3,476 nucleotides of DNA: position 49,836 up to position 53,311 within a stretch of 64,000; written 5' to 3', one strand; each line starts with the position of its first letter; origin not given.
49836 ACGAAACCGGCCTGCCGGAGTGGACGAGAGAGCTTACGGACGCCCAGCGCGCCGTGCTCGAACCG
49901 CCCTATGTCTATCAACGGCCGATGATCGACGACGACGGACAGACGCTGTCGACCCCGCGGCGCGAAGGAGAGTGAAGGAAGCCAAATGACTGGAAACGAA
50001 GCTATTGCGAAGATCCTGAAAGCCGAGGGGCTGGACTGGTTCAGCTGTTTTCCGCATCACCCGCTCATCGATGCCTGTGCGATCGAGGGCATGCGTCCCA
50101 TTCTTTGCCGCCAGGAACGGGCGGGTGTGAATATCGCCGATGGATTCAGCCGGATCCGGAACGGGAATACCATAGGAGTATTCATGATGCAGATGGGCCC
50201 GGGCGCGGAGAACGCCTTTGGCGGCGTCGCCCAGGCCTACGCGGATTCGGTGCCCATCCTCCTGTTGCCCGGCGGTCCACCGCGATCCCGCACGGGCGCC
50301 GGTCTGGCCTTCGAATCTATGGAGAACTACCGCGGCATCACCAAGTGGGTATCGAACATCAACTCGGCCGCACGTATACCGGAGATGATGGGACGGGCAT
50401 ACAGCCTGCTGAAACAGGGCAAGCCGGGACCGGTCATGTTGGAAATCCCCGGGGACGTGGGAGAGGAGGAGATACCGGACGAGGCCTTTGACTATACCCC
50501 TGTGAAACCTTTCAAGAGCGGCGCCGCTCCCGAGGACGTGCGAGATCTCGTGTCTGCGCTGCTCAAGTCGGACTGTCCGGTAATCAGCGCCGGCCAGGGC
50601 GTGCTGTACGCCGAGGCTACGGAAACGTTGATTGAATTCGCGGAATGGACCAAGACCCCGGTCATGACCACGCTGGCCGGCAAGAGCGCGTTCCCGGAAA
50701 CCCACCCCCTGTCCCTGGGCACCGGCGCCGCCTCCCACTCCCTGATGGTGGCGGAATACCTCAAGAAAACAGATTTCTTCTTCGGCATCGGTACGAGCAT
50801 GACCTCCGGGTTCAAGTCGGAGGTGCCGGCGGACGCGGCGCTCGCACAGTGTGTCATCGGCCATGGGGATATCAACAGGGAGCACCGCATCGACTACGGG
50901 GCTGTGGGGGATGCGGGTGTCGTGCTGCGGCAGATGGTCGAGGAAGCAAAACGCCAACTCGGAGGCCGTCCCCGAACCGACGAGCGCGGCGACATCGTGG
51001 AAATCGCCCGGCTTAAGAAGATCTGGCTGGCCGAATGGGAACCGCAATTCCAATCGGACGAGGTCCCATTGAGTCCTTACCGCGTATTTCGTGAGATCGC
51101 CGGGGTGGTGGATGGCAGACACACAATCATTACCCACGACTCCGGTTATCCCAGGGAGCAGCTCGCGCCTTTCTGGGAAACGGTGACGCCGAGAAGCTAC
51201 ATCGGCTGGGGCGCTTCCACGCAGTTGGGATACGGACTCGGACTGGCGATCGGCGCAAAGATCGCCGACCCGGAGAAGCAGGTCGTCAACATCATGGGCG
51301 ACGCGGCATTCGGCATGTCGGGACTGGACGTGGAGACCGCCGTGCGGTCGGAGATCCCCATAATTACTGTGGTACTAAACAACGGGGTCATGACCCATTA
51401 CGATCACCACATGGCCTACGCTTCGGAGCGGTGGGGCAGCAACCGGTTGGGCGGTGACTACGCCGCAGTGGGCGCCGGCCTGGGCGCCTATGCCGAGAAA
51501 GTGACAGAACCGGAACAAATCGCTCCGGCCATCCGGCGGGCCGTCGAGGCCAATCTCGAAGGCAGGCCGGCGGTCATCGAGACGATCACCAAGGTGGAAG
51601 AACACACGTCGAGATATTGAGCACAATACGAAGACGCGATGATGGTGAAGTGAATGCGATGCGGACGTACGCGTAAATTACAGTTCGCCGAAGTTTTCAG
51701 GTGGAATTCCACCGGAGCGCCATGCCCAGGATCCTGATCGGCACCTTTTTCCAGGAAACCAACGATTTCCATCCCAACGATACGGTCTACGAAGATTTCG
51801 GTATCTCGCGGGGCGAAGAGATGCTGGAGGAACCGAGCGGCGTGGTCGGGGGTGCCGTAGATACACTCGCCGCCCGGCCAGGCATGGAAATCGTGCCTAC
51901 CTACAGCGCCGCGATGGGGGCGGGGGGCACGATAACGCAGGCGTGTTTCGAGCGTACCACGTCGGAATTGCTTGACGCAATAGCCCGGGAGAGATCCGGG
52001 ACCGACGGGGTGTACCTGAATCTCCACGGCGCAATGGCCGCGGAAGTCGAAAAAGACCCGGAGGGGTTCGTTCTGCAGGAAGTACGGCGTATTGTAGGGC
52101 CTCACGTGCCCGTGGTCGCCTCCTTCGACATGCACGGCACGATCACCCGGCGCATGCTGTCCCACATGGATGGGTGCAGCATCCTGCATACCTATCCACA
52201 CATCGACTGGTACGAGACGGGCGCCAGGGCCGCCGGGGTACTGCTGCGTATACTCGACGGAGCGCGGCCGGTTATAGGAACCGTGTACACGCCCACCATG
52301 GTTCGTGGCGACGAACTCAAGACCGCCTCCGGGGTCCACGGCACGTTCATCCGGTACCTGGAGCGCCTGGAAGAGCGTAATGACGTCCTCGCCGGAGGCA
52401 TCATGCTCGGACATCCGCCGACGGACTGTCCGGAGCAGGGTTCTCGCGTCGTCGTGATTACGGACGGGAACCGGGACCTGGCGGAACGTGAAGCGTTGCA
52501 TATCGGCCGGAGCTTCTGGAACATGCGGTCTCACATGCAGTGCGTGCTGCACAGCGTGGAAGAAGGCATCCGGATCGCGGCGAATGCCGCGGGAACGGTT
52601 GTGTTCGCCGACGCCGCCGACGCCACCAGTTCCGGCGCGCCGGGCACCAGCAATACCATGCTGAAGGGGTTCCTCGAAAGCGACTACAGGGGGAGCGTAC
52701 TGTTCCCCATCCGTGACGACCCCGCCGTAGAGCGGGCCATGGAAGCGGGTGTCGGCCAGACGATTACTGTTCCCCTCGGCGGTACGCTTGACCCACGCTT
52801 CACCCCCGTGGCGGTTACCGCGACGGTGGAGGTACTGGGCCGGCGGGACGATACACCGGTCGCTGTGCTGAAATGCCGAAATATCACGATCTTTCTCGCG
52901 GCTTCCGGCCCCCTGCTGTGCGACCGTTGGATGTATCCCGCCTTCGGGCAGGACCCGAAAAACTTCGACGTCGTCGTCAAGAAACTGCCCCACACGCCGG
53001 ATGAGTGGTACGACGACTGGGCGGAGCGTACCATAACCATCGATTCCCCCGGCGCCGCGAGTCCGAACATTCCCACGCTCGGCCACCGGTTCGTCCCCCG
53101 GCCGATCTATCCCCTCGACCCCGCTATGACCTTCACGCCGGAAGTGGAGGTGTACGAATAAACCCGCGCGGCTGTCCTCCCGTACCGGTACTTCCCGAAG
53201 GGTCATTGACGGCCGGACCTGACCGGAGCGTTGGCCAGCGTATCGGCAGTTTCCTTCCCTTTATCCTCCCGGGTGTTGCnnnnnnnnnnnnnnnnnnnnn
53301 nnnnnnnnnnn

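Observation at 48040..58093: A cluster of two tandem PhyH dioxygenases, a TPP enzyme, an MlrC-like M81 peptidase, a DMT exporter, a HAD-like remnant, an M20 amidohydrolase and an unknown 587-aa protein. It may be a catabolic or tailoring pathway with no obvious described counterpart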

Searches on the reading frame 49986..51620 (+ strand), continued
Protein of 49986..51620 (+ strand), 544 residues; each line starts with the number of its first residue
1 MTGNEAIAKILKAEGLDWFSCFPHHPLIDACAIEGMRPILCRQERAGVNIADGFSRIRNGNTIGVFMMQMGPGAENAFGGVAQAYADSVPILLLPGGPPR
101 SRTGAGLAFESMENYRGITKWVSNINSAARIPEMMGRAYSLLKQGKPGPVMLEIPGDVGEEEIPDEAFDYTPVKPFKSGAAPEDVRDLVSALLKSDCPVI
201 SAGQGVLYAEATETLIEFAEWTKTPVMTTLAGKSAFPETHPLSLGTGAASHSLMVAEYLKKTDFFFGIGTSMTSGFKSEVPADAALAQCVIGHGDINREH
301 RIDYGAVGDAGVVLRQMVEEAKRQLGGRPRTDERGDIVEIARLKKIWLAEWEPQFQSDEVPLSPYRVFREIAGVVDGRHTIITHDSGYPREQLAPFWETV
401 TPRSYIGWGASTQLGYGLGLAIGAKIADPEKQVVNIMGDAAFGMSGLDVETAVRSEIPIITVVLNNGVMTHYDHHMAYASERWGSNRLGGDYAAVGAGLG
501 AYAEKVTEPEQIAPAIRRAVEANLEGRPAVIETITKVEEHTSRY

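Call 94: search_protein_families(library=pfam, proteins=[L038:7508-8809:-, L038:9016-9861:+, L038:11848-13290:+, L038:13145-14380:+], max_evalue=0.0001)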
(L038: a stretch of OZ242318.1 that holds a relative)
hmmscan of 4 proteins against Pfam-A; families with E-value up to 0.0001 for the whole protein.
L038:7508-8809:- (433 aa): 1 family
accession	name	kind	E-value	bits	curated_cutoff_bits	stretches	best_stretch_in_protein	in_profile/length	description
PF16798.10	DUF5069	-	1.7e-74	248.7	27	3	289-422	1-131/133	Domain of unknown function (DUF5069)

L038:9016-9861:+ (281 aa): 1 family
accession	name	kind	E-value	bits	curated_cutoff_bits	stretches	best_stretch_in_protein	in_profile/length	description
PF05721.19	PhyH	-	1.1e-15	59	22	1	40-223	1-211/213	Phytanoyl-CoA dioxygenase (PhyH)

L038:11848-13290:+ (480 aa): 1 family
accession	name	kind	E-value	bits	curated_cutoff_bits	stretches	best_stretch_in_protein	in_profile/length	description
PF01554.23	MatE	-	4.3e-51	173.2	24.9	2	53-213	1-161/161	MatE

L038:13145-14380:+ (411 aa): 3 families
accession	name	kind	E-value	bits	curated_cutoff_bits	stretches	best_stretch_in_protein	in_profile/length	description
PF22725.1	GFO_IDH_MocA_C3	-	1.4e-26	93.3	27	1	214-331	3-123/124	GFO/IDH/MocA C-terminal domain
PF01408.29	GFO_IDH_MocA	-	6.6e-19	69.2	24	1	83-199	2-115/120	Oxidoreductase family, NAD-binding Rossmann fold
PF02894.22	GFO_IDH_MocA_C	-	3e-17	63.6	22.9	1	218-410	3-217/218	Oxidoreductase family, C-terminal alpha/beta domain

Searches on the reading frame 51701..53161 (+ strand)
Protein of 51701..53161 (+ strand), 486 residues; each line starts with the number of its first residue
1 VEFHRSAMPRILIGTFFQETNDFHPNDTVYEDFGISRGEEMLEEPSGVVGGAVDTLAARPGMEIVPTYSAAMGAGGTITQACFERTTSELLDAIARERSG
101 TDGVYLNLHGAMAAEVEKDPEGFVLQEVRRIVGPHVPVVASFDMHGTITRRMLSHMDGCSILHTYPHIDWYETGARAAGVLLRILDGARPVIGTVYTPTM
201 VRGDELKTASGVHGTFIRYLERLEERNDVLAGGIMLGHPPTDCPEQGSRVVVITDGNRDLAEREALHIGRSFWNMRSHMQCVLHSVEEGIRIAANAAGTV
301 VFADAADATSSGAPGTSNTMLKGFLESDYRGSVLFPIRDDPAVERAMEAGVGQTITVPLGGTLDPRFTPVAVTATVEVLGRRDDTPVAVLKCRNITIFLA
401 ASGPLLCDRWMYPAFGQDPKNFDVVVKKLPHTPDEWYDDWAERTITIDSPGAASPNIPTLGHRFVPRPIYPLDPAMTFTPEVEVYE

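Call 3: search_protein_families(library=pfam, proteins=[window:51701-53161:+], max_evalue=0.01)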
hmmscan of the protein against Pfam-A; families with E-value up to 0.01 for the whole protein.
window:51701-53161:+ (486 aa): 2 families
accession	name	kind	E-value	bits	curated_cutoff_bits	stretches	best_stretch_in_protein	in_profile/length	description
PF07364.17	DUF1485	-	1.8e-73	247.8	22.8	1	10-293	1-289/290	Metallopeptidase family M81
PF07171.17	MlrC_C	-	6.7e-27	95.3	27.2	1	303-463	2-177/178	MlrC C-terminus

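Call 5: search_protein_families(library=ncbifam, proteins=[window:51701-53161:+], max_evalue=0.01)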
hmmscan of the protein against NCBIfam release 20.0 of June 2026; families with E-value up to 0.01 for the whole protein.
window:51701-53161:+ (486 aa): 1 family
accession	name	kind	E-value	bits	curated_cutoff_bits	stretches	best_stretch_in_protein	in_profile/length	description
NF041767.1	micro_ase_MlrC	exception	1.3e-33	116.3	999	1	10-363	30-388/511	microcystinase MlrC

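Call 24: search_solved_structures(query=window:51701-53161:+, max_evalue=0.01)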
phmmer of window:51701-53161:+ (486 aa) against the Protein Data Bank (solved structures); distinct sequences matched with E-value up to 0.01: 2.
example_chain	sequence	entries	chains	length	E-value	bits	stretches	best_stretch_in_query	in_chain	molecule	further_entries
3iuu_A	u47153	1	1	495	1.9e-44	155.1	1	9-476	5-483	Putative metallopeptidase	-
7ylq_A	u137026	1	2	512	6e-33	117.2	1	10-365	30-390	Microcystinase C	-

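Call 62: search_protein_representatives(protein=window:51722-53161:+)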
Query: 479 residues. Proteins with E-value up to 0.001 (for the whole library): 5245; up to 1e-10: 3231; up to 1e-30: 840. The best 150 are listed.
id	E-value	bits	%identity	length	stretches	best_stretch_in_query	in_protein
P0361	3.7e-217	737.9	65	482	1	1-478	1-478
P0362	6.1e-164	562.5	60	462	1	52-477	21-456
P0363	7.6e-122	423.6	46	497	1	3-478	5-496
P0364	2.4e-121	422.0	48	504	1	1-478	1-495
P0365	5.5e-113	394.4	44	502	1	3-478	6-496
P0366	2.9e-102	359.1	74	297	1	223-474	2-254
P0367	1.5e-101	356.7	42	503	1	1-476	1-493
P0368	4.6e-98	345.2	40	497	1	1-478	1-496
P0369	4.9e-93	328.6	43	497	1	1-469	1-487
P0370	8.3e-83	294.9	47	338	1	1-329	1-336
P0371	4.9e-77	275.8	43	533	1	46-466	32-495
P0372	3.6e-75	269.7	42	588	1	3-373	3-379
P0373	1.2e-70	254.8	36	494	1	3-473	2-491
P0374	8.5e-70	252.0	44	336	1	3-336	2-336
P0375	3.6e-65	236.7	48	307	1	188-478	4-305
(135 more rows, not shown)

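Call 64: find_related_loci(query=A5, collection=metagenome_contigs, flank=8000)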
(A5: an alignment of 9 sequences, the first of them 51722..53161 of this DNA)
Query A5 (479 aa) in metagenome_contigs; peptide patterns used: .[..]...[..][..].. (x = any residue, [..] = any of these).
600 stretches matched a pattern (row limit reached: there are more); 415 encode a relative of the query (tblastn E <= 1e-3); the best 80 are kept; 80 distinct loci.
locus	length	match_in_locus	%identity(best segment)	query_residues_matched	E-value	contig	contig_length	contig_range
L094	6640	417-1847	76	1-477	0e+0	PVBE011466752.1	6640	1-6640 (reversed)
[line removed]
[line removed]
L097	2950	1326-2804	45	1-478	5e-143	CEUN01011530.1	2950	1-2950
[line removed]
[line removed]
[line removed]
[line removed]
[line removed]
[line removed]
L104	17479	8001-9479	43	1-478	6e-131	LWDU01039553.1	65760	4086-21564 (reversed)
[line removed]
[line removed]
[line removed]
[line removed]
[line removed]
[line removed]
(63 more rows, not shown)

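Call 69: search_protein_families(library=pfam, proteins=[L094:2092-3192:-, L094:3948-5333:+, L094:5618-6136:+, L094:6173-6613:+, L095:173-1180:-, L095:1789-2808:-, L095:3203-4261:+, L095:6475-7374:+, L106:2032-3150:+, L161:6809-7858:+], max_evalue=0.001)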
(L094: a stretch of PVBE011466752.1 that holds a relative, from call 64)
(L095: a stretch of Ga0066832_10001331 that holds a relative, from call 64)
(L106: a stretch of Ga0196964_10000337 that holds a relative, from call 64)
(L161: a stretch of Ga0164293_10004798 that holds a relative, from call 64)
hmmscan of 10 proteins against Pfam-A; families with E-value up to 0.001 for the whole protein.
L094:2092-3192:- (366 aa): 2 families
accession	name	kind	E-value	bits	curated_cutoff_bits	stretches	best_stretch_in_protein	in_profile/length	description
PF13378.12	MR_MLE_C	-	1.1e-53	182.6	29.4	1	131-338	16-218/219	Enolase C-terminal domain-like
PF02746.21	MR_MLE_N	-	1.2e-15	58.1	22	1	13-117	16-117/117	Mandelate racemase / muconate lactonizing enzyme, N-terminal domain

L094:3948-5333:+ (461 aa): 4 families
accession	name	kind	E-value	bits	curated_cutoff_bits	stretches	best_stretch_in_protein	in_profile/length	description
PF00266.25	Aminotran_5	-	9.8e-44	150.3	21.5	1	81-404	1-333/371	Aminotransferase class-V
PF01041.23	DegT_DnrJ_EryC1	-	5.3e-13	49.4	19.8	1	114-258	19-151/360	DegT/DnrJ/EryC1/StrS aminotransferase family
PF01053.26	Cys_Met_Meta_PP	-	8e-08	31.7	27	1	159-256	88-177/381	Cys/Met metabolism PLP-dependent enzyme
PF00155.27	Aminotran_1_2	-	4.9e-05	23.1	19.7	1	124-256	46-189/361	Aminotransferase class I and II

L094:5618-6136:+ (172 aa): 1 family
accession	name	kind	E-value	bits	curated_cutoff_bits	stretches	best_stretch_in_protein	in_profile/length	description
PF12704.14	MacB_PCD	-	1.8e-06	28.8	27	1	48-136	129-205/207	MacB-like periplasmic core domain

L094:6173-6613:+ (146 aa): 1 family
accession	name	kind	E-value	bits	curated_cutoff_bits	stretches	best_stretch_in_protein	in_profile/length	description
PF02810.21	SEC-C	-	2.9e-10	40.3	20.4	1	126-143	1-18/19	SEC-C motif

L095:173-1180:- (335 aa): 4 families
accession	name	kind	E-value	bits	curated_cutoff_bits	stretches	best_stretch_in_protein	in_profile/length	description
PF13088.12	BNR_2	-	3.5e-15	56.5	31.4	1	101-281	85-249/277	BNR repeat-like domain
PF02012.26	BNR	-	4.4e-13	47.5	27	0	23-32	2-11/12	BNR/Asp-box repeat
PF24316.1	Tli3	-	5.8e-07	30.3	27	0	16-35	81-101/129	T6SS Tli3 immunity protein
PF13859.12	BNR_3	-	9.6e-07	28.9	27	1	95-220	87-197/308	BNR repeat-like domain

L095:1789-2808:- (339 aa): 0 families

L095:3203-4261:+ (352 aa): 6 families
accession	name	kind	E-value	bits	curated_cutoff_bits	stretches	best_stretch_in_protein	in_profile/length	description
PF00817.25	IMS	-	8.2e-50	169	23.2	1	7-154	1-148/148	impB/mucB/samB family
PF11799.13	IMS_C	-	1.1e-20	74.5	20.7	1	240-350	1-109/109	impB/mucB/samB family C-terminal domain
PF21999.2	IMS_HHH_1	-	3.3e-10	40.7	27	1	183-230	5-53/53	DNA polymerase-iota, thumb domain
PF11798.14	IMS_HHH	-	1.8e-07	31.5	24.4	1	169-197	4-32/32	IMS family HHH motif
PF10391.15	DNA_pol_lambd_f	-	0.00011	22.4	29.8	1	181-224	6-48/51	Fingers domain of DNA polymerase lambda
PF21704.3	POLH-Rev1_HhH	-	0.00027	21.5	27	1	176-228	1-55/56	DNApol eta/Rev1, HhH motif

L095:6475-7374:+ (299 aa): 1 family
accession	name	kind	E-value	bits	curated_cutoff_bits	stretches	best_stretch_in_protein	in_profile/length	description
PF02746.21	MR_MLE_N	-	4.7e-09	36.9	22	1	15-96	27-105/117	Mandelate racemase / muconate lactonizing enzyme, N-terminal domain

L106:2032-3150:+ (372 aa): 2 families
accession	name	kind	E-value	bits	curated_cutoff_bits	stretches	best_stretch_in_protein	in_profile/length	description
PF13378.12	MR_MLE_C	-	1e-62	212.2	29.4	1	149-364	3-218/219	Enolase C-terminal domain-like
PF02746.21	MR_MLE_N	-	6.3e-19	68.8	22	1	23-126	25-117/117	Mandelate racemase / muconate lactonizing enzyme, N-terminal domain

L161:6809-7858:+ (349 aa): 1 family
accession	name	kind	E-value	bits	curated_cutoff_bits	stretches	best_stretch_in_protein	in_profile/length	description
PF24827.1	AstE_AspA_cat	-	4e-37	128.1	25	1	43-230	1-191/192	Succinylglutamate desuccinylase/Aspartoacylase catalytic domain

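Call 94: search_protein_families(library=pfam, proteins=[L104:2987-4192:+, L104:6579-7988:+, L104:11345-12214:+, L104:12115-13344:+, L104:13350-14729:+, L104:14930-16084:+], max_evalue=0.0001)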
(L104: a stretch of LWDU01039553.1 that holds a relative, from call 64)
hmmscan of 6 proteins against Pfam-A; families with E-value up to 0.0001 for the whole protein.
L104:2987-4192:+ (401 aa): 1 family
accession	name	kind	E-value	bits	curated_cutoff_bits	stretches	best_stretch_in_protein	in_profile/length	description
PF12439.13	GDE_N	-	4.2e-74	249.2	27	1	19-235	1-217/219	Glycogen debranching enzyme N terminal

L104:6579-7988:+ (469 aa): 4 families
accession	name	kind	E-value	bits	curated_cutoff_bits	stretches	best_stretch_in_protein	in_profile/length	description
PF00884.28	Sulfatase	-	4.6e-62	210.5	25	1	20-329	1-300/301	Sulfatase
PF16347.10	SGSH_C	-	7.1e-15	55.9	29.3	1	288-422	11-152/154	N-sulphoglucosamine sulphohydrolase, C-terminal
PF14707.11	Sulfatase_C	-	4.1e-09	37.5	30.9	1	355-425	1-96/127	C-terminal region of aryl-sulfatase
PF01663.27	Phosphodiest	-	9.5e-05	22.6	23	0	222-268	176-220/342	Type I phosphodiesterase / nucleotide pyrophosphatase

L104:11345-12214:+ (289 aa): 1 family
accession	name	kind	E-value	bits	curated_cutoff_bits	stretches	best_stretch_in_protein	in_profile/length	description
PF05721.19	PhyH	-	8.1e-09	36.5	22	1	49-242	1-211/213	Phytanoyl-CoA dioxygenase (PhyH)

L104:12115-13344:+ (409 aa): 3 families
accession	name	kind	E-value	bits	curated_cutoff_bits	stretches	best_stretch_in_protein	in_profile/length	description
PF01408.29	GFO_IDH_MocA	-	1.6e-12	48.6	24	1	56-196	2-114/120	Oxidoreductase family, NAD-binding Rossmann fold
PF02894.22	GFO_IDH_MocA_C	-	1.6e-09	38.4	22.9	1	233-397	40-218/218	Oxidoreductase family, C-terminal alpha/beta domain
PF22725.1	GFO_IDH_MocA_C3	-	1.5e-06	28.7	27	0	232-313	42-124/124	GFO/IDH/MocA C-terminal domain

L104:13350-14729:+ (459 aa): 4 families
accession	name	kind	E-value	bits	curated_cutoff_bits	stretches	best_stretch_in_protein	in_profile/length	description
PF00884.28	Sulfatase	-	8.7e-48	163.6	25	1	4-350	1-300/301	Sulfatase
PF16347.10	SGSH_C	-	1.7e-15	58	29.3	1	301-446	1-151/154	N-sulphoglucosamine sulphohydrolase, C-terminal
PF01663.27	Phosphodiest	-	2.5e-11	44.2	23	0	6-115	1-107/342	Type I phosphodiesterase / nucleotide pyrophosphatase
PF02995.22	DUF229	-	4.1e-06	26.2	25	1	258-315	303-359/496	Protein of unknown function (DUF229)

L104:14930-16084:+ (384 aa): 2 families
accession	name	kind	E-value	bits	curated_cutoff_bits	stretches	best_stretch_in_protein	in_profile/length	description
PF13378.12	MR_MLE_C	-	2.8e-33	115.9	29.4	1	146-377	2-218/219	Enolase C-terminal domain-like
PF02746.21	MR_MLE_N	-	6.2e-09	36.5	22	1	32-124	29-117/117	Mandelate racemase / muconate lactonizing enzyme, N-terminal domain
